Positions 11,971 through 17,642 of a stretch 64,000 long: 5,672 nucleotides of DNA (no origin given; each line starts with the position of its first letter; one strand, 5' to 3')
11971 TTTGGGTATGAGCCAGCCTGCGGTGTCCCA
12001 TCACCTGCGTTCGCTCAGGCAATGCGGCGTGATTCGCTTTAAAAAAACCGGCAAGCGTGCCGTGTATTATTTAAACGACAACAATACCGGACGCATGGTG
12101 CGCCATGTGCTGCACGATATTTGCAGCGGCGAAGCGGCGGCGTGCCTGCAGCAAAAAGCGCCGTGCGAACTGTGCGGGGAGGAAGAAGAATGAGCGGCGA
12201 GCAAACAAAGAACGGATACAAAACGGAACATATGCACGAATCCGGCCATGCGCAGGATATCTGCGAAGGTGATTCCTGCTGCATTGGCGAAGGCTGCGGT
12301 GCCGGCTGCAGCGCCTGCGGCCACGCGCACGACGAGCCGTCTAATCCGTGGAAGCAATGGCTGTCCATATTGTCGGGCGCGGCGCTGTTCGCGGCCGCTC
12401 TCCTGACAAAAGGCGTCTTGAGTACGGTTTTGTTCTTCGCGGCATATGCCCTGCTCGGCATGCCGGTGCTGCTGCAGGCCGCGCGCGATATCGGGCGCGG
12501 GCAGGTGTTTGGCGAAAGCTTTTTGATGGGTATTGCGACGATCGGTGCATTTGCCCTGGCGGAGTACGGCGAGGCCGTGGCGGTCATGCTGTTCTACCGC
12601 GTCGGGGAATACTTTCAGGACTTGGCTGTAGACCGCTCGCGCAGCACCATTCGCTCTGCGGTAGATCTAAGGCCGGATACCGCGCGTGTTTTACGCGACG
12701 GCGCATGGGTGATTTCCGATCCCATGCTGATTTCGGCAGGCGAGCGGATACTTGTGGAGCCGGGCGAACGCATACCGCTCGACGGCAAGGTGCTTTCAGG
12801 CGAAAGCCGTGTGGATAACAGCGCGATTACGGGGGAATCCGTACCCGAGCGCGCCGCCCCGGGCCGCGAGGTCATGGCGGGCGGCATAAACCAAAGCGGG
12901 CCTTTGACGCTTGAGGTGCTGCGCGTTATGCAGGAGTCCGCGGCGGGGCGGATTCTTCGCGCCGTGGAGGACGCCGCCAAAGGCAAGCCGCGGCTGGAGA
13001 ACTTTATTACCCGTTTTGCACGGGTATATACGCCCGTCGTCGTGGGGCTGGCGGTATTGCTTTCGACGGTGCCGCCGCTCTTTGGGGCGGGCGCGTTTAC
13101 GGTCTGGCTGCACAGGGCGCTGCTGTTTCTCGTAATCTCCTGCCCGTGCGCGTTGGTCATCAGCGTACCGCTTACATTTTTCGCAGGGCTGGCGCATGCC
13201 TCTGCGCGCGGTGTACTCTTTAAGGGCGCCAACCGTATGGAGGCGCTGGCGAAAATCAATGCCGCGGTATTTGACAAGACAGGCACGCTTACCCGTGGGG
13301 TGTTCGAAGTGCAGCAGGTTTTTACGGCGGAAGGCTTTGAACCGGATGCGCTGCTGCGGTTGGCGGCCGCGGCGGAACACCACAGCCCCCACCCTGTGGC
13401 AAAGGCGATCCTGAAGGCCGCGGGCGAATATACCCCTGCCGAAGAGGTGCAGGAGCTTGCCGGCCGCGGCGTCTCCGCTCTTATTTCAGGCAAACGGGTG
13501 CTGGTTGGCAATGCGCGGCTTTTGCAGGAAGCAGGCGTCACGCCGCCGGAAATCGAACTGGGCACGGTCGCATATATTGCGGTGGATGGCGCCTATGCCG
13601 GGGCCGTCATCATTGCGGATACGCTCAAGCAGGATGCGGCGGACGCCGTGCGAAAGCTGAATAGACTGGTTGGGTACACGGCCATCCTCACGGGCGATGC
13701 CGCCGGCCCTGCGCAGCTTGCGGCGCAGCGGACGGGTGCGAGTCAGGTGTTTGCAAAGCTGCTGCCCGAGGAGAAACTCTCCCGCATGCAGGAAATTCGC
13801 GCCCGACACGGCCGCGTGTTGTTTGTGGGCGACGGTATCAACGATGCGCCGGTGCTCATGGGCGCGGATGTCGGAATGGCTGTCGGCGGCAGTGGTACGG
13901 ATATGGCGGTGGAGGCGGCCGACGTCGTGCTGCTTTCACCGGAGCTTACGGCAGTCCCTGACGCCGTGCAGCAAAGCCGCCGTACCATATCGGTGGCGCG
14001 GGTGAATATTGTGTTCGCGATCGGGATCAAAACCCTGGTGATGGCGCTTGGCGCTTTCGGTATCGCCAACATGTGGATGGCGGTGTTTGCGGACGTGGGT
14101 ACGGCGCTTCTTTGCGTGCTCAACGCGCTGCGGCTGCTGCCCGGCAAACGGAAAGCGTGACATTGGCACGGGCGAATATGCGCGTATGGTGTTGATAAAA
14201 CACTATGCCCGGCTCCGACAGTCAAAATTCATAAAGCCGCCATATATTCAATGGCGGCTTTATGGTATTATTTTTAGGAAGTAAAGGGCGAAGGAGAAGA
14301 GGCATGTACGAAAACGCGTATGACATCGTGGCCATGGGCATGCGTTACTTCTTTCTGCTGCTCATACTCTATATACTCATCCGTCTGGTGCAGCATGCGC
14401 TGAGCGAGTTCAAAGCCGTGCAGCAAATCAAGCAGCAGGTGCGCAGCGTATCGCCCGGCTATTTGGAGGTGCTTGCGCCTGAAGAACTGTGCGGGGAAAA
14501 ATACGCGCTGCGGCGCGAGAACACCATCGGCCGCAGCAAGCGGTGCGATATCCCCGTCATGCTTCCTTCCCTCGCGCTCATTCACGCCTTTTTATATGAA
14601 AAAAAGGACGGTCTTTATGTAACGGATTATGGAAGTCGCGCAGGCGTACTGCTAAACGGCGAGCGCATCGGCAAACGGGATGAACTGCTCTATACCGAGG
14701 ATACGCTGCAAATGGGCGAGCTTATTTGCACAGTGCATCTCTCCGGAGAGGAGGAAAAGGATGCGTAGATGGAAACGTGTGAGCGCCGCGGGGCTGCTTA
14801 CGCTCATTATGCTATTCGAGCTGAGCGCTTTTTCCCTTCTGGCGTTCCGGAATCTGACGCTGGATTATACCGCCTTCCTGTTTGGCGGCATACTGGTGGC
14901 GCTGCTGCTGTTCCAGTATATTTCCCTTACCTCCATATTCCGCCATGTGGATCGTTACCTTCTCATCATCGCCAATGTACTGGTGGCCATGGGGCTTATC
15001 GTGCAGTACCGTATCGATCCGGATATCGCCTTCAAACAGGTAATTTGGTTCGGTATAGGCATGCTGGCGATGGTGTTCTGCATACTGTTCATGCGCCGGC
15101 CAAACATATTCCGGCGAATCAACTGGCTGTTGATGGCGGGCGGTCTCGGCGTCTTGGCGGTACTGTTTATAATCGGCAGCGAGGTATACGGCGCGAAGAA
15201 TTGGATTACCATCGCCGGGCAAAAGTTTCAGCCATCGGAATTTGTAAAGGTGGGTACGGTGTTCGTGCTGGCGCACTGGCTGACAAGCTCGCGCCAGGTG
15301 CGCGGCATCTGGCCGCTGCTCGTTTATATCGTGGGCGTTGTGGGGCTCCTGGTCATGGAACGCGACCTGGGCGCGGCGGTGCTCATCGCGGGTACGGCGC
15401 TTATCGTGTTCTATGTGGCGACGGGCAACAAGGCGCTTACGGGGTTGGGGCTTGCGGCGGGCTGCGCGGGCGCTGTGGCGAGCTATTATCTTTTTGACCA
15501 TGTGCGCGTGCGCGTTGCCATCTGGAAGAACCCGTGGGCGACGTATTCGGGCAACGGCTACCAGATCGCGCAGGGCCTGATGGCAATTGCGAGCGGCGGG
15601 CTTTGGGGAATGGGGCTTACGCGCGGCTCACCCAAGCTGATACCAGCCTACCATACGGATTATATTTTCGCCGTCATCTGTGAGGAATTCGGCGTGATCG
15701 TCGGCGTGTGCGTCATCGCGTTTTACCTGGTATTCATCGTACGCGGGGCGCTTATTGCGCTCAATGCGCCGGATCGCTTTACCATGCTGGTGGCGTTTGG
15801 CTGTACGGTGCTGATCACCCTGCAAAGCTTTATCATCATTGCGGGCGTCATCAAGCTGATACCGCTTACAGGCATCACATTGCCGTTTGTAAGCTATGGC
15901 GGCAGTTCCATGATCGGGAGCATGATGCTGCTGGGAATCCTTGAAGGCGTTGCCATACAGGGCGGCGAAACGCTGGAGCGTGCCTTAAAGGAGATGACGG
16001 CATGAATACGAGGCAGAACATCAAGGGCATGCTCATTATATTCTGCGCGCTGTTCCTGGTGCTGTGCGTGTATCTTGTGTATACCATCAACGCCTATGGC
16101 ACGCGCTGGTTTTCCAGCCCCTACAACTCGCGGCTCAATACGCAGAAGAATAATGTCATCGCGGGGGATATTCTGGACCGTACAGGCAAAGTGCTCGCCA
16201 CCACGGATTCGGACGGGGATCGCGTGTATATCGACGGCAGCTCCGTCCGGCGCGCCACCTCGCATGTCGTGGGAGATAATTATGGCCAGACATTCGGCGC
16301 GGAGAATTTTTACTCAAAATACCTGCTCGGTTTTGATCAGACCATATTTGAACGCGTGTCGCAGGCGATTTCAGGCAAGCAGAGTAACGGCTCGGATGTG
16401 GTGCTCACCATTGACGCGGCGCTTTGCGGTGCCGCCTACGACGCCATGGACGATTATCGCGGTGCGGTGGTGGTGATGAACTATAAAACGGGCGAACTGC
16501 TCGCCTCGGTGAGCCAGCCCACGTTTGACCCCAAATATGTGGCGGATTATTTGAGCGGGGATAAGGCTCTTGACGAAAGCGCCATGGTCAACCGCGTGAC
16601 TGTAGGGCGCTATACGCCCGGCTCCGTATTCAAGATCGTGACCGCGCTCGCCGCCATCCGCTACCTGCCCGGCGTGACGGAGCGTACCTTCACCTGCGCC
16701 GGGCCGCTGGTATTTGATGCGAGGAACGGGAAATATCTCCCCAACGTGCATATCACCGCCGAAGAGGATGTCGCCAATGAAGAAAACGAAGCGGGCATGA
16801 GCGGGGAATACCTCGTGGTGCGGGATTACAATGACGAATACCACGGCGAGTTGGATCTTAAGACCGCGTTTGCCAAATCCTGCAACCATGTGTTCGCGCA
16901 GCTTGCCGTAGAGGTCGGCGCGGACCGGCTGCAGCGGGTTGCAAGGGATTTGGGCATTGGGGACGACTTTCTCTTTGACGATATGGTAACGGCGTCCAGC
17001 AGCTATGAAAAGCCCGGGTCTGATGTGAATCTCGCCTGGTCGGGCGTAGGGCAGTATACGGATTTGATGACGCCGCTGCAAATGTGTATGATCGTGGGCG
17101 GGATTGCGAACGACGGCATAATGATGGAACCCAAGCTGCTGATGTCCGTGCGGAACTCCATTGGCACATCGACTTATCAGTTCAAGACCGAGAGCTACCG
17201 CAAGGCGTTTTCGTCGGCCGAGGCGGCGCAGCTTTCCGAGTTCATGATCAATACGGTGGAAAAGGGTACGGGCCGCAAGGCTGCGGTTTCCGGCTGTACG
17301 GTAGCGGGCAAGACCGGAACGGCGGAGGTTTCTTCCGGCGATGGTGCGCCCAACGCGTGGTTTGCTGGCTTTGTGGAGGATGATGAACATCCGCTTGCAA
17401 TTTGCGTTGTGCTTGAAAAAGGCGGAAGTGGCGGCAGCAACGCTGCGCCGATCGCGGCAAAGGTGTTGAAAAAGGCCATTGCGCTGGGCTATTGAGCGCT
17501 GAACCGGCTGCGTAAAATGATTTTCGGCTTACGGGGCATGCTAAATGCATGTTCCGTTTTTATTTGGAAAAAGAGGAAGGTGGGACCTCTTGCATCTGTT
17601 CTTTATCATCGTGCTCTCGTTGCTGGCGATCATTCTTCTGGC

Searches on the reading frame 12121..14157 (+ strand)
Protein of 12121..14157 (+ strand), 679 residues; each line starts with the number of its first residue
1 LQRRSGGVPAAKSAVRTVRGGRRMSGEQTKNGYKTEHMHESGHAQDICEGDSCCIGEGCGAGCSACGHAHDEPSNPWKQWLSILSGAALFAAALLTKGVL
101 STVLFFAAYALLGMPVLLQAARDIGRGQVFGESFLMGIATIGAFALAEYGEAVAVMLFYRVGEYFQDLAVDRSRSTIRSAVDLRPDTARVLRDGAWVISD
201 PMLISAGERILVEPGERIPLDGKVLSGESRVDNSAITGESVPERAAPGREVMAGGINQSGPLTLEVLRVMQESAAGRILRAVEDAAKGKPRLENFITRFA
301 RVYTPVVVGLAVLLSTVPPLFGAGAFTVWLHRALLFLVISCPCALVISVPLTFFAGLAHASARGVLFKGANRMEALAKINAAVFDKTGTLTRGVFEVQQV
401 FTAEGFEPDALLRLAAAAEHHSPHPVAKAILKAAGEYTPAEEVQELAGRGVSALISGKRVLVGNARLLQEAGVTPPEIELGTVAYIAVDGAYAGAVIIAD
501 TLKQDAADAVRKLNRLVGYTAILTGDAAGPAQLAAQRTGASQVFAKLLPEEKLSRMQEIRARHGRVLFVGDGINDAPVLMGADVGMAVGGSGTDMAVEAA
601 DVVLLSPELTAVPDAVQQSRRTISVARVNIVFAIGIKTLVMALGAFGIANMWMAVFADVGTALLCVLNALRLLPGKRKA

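Call 54: search_protein_families(library=pfam, proteins=[window:12121-14157:+], max_evalue=0.00001)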
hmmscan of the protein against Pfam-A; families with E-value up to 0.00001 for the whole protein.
window:12121-14157:+ (679 aa): 2 families
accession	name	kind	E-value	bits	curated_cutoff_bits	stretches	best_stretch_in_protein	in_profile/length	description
PF00122.25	E1-E2_ATPase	-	2.5e-45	154.7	28.1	1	183-361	2-179/181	E1-E2 ATPase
PF00702.32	Hydrolase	-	4.6e-28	99.3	26.4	1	379-579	1-187/191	haloacid dehalogenase-like hydrolase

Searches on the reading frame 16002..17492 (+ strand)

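Call 54: search_protein_families(library=pfam, proteins=[window:16002-17492:+], max_evalue=0.00001)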
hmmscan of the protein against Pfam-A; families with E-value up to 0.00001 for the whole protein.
window:16002-17492:+ (497 aa): 1 family
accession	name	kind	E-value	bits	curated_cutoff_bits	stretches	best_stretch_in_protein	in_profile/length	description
PF00905.27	Transpeptidase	-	2e-54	185.3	22.1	2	270-490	78-299/299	Penicillin binding protein transpeptidase domain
